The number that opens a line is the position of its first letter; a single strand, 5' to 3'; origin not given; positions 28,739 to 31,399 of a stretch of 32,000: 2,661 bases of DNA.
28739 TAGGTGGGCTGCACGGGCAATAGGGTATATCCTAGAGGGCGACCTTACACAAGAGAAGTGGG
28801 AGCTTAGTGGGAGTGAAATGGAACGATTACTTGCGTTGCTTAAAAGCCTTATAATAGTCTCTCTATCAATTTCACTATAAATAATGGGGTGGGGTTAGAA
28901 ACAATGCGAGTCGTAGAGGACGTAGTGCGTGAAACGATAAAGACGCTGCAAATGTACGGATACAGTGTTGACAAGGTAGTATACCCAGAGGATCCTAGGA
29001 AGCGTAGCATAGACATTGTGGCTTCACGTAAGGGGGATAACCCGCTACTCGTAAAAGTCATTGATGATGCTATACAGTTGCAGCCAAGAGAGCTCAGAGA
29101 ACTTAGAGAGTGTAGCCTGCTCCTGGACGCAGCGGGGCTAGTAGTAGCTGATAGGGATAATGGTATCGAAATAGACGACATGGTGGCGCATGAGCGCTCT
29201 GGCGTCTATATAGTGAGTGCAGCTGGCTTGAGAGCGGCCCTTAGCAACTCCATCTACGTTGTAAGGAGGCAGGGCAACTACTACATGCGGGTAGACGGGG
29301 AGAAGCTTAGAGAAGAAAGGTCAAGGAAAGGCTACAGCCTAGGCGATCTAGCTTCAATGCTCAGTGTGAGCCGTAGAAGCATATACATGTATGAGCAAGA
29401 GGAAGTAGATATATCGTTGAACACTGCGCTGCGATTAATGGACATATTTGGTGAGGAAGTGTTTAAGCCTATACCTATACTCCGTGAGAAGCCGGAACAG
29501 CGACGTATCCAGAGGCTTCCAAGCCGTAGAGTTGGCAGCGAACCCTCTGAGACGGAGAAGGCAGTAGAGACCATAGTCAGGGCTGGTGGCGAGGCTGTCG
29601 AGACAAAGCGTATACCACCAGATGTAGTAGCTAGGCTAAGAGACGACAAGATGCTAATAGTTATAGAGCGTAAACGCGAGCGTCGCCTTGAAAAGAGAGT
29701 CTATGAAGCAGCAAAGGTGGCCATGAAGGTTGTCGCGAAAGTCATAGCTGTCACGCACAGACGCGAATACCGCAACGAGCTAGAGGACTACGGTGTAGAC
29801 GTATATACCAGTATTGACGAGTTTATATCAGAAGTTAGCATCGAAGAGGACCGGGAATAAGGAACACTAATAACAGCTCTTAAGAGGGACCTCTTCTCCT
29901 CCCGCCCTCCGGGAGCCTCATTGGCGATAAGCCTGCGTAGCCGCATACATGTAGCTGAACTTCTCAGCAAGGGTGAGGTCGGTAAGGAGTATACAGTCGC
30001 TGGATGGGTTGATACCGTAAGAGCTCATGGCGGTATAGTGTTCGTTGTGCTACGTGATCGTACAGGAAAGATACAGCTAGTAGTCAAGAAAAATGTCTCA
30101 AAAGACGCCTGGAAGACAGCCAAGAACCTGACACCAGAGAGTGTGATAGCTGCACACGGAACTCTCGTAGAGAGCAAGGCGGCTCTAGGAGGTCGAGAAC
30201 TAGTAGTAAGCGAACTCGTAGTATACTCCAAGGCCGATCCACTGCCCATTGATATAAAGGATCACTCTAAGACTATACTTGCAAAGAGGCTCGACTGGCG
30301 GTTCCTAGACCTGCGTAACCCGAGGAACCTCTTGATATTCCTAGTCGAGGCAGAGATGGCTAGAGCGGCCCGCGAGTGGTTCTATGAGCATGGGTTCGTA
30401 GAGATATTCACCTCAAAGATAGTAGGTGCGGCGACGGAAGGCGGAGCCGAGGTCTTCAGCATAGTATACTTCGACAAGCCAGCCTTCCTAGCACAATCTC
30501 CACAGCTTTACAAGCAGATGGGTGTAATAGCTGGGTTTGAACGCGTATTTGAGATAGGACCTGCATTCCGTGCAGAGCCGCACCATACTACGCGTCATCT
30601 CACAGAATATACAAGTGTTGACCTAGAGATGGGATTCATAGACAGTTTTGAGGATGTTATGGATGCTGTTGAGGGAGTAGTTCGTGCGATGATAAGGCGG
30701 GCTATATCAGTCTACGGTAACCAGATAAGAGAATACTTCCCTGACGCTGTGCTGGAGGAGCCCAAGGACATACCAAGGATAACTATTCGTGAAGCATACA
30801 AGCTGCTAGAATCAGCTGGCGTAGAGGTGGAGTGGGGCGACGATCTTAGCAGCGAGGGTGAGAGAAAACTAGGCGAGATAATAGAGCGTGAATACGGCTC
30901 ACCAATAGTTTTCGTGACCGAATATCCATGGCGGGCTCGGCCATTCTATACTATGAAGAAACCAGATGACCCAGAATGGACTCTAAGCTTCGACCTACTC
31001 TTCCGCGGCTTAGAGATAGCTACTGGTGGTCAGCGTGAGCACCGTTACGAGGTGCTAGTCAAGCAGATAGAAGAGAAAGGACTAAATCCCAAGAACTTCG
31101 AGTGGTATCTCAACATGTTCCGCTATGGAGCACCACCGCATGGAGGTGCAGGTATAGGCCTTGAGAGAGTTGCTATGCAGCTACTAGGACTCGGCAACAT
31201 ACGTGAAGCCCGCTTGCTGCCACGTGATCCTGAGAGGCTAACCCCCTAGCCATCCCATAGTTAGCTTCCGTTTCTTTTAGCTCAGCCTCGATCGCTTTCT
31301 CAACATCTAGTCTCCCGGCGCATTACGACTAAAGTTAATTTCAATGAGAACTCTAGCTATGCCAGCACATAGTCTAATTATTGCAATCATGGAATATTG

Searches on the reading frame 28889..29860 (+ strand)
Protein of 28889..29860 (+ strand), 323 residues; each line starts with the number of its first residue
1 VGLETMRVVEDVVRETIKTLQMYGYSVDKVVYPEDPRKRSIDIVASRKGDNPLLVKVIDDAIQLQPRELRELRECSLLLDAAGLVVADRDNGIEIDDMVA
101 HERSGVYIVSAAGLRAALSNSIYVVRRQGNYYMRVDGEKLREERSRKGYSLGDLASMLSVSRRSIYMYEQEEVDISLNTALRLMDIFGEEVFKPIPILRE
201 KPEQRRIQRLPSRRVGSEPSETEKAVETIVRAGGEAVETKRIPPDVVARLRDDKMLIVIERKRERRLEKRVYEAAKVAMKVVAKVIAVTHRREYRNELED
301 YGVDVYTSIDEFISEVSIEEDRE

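Call 66: search_protein_families(library=pfam, proteins=[window:28889-29860:+], max_evalue=0.001)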
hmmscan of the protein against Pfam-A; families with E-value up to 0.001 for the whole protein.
window:28889-29860:+ (323 aa): 3 families
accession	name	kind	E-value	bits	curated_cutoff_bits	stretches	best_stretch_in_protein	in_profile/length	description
PF01381.28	HTH_3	-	9.5e-07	29.2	23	1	140-189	1-50/55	Helix-turn-helix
PF13560.12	HTH_31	-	1.3e-06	29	27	1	137-188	3-55/64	Helix-turn-helix domain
PF12844.13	HTH_19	-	1.3e-05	25.4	30.2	1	137-188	1-52/64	Helix-turn-helix domain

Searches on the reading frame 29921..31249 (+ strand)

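Call 66: search_protein_families(library=pfam, proteins=[window:29921-31249:+], max_evalue=0.001)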
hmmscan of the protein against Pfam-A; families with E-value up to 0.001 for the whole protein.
window:29921-31249:+ (442 aa): 2 families
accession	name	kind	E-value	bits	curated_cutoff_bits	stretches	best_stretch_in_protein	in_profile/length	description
PF00152.25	tRNA-synt_2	-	2.2e-86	290.1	25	1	122-436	4-307/308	tRNA synthetases class II (D, K and N)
PF01336.31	tRNA_anti-codon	-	2.5e-17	63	27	1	24-100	1-73/75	OB-fold nucleic acid binding domain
